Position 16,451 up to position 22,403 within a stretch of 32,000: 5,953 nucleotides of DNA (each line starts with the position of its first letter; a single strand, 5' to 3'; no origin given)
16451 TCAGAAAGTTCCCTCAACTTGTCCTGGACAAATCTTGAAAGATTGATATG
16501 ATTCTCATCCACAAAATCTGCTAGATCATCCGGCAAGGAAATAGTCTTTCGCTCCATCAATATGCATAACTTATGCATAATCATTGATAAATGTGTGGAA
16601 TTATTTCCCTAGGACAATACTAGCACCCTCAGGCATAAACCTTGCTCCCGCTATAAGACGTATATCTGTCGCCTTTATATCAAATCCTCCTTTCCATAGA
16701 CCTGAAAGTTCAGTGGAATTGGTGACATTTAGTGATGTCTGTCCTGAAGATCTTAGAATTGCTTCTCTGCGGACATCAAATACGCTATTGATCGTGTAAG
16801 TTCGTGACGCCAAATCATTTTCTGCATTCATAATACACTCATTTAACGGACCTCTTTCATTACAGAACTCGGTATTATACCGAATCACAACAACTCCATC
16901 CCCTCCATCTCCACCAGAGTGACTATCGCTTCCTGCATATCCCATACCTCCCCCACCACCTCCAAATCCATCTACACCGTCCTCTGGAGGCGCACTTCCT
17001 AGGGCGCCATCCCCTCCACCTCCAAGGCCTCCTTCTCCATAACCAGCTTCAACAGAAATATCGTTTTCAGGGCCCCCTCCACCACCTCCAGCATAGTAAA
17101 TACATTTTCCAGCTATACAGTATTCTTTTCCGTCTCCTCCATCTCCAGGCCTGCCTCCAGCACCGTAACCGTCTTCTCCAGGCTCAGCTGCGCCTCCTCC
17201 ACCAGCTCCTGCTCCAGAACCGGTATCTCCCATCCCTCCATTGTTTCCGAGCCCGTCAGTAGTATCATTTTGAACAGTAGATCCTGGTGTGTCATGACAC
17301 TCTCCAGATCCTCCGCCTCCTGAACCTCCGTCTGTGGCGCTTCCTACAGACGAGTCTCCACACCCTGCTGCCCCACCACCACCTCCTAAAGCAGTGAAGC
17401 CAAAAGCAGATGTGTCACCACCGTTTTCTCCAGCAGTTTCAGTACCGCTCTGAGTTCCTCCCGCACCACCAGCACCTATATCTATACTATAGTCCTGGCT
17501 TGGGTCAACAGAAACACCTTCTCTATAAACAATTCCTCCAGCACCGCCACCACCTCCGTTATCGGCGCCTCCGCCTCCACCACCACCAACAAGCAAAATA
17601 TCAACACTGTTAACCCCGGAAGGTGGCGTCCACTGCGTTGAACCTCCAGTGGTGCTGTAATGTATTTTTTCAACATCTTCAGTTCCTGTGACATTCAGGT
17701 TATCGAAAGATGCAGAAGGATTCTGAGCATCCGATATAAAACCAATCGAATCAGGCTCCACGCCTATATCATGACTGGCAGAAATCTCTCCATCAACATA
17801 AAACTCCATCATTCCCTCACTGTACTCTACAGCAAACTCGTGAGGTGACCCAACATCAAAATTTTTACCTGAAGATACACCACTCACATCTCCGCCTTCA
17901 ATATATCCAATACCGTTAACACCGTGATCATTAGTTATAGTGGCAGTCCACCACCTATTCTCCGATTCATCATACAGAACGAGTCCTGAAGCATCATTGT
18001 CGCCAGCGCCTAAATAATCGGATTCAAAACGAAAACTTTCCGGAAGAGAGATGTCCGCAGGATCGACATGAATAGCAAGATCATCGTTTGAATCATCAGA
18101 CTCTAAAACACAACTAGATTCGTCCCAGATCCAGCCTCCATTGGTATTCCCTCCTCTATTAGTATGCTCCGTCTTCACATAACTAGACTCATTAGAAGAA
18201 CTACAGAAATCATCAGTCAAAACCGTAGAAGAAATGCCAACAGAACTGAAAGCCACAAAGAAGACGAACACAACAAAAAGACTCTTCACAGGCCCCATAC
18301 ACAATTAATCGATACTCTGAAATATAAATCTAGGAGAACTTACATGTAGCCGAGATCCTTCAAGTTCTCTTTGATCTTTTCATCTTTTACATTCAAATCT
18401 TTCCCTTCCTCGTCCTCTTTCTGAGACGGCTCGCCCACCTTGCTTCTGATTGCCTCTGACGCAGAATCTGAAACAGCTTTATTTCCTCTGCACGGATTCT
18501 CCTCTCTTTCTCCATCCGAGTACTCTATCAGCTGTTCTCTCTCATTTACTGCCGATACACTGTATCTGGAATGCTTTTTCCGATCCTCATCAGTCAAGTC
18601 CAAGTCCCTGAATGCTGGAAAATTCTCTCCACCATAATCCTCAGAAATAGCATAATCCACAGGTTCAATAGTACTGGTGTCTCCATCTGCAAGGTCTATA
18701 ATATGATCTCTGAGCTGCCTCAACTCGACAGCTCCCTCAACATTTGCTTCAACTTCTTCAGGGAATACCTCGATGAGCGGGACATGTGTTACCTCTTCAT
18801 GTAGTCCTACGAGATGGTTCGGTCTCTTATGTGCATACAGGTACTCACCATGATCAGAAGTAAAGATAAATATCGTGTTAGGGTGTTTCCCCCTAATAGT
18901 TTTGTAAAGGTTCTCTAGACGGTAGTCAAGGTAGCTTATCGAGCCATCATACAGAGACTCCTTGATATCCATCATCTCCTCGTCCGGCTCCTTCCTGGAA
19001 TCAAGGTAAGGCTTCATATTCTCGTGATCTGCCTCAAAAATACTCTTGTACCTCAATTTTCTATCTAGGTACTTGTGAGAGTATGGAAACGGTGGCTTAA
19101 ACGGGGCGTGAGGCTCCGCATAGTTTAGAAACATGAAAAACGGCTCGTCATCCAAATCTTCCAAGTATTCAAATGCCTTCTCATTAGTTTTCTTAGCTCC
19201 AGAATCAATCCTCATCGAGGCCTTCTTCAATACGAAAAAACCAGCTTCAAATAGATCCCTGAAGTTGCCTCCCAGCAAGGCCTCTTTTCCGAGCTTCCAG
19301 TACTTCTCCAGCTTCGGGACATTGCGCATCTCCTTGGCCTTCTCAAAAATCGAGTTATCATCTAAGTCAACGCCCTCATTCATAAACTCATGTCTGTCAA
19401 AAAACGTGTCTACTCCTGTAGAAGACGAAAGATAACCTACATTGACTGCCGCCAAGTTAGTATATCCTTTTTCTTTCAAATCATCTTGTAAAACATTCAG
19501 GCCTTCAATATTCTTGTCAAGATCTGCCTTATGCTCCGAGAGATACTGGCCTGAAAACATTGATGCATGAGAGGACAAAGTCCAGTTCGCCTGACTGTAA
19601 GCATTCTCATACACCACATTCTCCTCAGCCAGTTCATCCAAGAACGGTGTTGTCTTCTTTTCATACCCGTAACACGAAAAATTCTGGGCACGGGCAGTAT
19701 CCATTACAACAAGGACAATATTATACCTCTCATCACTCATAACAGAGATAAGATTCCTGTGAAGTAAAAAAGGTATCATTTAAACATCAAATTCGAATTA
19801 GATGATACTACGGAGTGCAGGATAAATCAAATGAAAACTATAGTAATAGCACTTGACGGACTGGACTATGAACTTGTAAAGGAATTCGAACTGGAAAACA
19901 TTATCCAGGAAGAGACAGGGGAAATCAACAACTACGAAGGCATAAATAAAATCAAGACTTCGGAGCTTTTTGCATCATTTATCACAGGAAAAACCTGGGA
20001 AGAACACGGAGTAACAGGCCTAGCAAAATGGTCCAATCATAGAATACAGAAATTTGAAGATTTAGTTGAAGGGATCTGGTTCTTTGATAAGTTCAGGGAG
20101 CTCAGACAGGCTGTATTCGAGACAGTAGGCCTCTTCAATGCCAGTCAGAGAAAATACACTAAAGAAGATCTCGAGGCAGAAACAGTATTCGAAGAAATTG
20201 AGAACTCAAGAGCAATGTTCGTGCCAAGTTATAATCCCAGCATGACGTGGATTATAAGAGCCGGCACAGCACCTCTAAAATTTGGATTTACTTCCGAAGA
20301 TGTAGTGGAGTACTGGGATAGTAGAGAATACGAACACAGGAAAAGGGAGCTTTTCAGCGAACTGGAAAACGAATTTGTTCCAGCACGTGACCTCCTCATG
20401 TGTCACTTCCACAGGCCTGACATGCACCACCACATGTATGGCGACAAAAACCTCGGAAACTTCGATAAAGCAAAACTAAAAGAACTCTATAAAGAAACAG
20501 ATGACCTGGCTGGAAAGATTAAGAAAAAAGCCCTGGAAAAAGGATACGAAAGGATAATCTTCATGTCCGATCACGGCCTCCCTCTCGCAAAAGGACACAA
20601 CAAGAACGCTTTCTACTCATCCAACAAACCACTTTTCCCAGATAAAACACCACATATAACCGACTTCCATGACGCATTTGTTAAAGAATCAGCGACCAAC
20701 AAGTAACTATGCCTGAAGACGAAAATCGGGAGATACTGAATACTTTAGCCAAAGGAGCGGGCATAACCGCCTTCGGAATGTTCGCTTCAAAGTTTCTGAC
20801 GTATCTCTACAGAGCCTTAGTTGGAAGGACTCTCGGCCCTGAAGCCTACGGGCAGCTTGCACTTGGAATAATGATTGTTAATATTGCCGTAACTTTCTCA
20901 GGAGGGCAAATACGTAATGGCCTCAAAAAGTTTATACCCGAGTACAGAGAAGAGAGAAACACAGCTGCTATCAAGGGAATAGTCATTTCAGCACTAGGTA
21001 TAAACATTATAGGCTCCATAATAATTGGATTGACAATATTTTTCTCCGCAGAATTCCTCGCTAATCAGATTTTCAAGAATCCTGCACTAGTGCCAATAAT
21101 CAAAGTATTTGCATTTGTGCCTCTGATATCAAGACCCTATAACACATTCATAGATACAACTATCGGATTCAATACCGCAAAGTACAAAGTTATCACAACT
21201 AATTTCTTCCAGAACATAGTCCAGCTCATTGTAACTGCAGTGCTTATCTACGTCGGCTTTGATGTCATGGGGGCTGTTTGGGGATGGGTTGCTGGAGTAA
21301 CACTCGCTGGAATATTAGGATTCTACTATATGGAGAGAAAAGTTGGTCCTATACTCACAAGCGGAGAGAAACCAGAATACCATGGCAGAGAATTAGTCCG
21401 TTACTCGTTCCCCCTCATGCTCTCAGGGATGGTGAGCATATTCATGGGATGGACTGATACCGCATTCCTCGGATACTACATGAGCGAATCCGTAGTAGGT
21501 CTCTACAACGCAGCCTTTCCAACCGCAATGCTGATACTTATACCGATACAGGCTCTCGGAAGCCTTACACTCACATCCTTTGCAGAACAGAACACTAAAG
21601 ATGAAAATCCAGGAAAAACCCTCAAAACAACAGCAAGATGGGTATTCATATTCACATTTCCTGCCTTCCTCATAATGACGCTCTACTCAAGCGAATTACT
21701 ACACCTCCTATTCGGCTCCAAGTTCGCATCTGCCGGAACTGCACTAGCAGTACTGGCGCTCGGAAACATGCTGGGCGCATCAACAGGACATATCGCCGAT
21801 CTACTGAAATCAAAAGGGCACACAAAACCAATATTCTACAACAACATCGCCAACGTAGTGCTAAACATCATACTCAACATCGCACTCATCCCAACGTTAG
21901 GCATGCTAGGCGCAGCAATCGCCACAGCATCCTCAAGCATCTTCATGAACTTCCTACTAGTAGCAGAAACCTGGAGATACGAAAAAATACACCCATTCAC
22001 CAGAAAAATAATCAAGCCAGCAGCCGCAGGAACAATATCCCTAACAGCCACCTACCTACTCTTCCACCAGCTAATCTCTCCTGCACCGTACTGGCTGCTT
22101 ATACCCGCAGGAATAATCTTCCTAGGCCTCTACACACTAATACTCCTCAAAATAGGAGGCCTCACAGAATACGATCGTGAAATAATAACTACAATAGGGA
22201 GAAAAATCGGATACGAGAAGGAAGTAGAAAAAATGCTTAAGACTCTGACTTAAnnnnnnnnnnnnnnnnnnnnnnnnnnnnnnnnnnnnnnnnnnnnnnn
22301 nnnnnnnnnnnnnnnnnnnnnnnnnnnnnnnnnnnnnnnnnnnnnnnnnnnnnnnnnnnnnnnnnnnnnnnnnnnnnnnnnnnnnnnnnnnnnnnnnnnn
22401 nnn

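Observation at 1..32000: Roughly ten-fold or greater over-representation of the palindromic hexamer AGGCCT in genes and spacers alike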

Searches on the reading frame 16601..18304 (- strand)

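Call 7: search_protein_families(library=pfam, proteins=[window:16601-18304:-])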
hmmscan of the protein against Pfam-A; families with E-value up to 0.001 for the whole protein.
window:16601-18304:- (567 aa): 1 family
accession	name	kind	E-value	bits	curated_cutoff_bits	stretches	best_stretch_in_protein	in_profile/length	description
PF21722.4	Gly_rich_2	-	1.6e-28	100.7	24.3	1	218-476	1-225/226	Glycine-rich domain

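Call 84: search_protein_families(library=ncbifam, proteins=[window:16601-18304:-], max_evalue=0.01)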
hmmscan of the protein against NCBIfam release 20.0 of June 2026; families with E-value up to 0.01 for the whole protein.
window:16601-18304:- (567 aa): 0 families

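Call 85: search_protein_families(library=padloc, proteins=[window:16601-18304:-], max_evalue=0.01)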
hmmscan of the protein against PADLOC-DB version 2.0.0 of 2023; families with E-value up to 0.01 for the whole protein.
window:16601-18304:- (567 aa): 0 families

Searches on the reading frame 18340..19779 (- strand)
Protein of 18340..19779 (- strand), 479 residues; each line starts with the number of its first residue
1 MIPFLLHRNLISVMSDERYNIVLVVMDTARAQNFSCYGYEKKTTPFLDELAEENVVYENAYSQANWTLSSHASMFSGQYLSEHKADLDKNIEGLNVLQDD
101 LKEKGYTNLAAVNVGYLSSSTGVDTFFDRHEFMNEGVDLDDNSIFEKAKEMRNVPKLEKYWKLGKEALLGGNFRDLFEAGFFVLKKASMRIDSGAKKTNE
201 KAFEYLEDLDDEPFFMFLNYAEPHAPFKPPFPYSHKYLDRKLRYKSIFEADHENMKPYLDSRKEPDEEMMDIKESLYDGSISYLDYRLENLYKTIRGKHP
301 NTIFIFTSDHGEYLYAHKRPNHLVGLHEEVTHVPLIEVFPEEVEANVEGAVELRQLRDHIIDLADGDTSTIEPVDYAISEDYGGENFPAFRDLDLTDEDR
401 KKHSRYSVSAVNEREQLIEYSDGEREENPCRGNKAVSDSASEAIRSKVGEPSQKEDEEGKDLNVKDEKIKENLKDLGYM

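Call 7: search_protein_families(library=pfam, proteins=[window:18340-19779:-])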
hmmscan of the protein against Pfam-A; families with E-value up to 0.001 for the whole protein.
window:18340-19779:- (479 aa): 2 families
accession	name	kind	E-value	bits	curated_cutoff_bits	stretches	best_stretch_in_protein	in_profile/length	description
PF00884.28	Sulfatase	-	1e-37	130.5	25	1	20-364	2-299/301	Sulfatase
PF01663.27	Phosphodiest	-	6.3e-06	26.4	23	1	22-83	2-60/342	Type I phosphodiesterase / nucleotide pyrophosphatase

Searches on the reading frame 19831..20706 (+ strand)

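Call 7: search_protein_families(library=pfam, proteins=[window:19831-20706:+])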
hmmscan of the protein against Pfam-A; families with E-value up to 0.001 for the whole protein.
window:19831-20706:+ (291 aa): 1 family
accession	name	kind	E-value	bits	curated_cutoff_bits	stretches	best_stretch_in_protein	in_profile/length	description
PF01663.27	Phosphodiest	-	6.5e-13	49.4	23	1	3-252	1-223/342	Type I phosphodiesterase / nucleotide pyrophosphatase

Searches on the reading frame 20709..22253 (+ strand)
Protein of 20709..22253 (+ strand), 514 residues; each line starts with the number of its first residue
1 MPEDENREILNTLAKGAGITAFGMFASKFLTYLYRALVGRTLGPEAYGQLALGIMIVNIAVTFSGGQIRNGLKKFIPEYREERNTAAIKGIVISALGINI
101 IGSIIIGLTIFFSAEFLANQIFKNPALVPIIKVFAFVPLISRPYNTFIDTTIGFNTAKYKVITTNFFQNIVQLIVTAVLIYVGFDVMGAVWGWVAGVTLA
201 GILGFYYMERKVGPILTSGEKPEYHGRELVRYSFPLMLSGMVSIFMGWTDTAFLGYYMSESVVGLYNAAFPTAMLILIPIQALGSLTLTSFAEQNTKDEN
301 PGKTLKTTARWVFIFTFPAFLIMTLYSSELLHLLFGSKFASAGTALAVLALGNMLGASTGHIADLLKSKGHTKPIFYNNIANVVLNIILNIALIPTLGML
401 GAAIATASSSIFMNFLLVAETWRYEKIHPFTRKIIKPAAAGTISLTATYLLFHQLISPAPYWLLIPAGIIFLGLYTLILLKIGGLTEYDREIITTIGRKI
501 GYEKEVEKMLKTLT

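Call 7: search_protein_families(library=pfam, proteins=[window:20709-22253:+])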
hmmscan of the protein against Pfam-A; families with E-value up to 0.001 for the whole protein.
window:20709-22253:+ (514 aa): 3 families
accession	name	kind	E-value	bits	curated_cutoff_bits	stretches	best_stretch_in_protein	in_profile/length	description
PF01943.22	Polysacc_synt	-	4.4e-28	98.9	28.2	1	13-281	1-259/274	Polysaccharide biosynthesis protein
PF13440.11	Polysacc_synt_3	-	3.2e-27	96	23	1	38-341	2-290/293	Polysaccharide biosynthesis protein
PF01554.23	MatE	-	2.6e-10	40.7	24.9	1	235-390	1-159/161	MatE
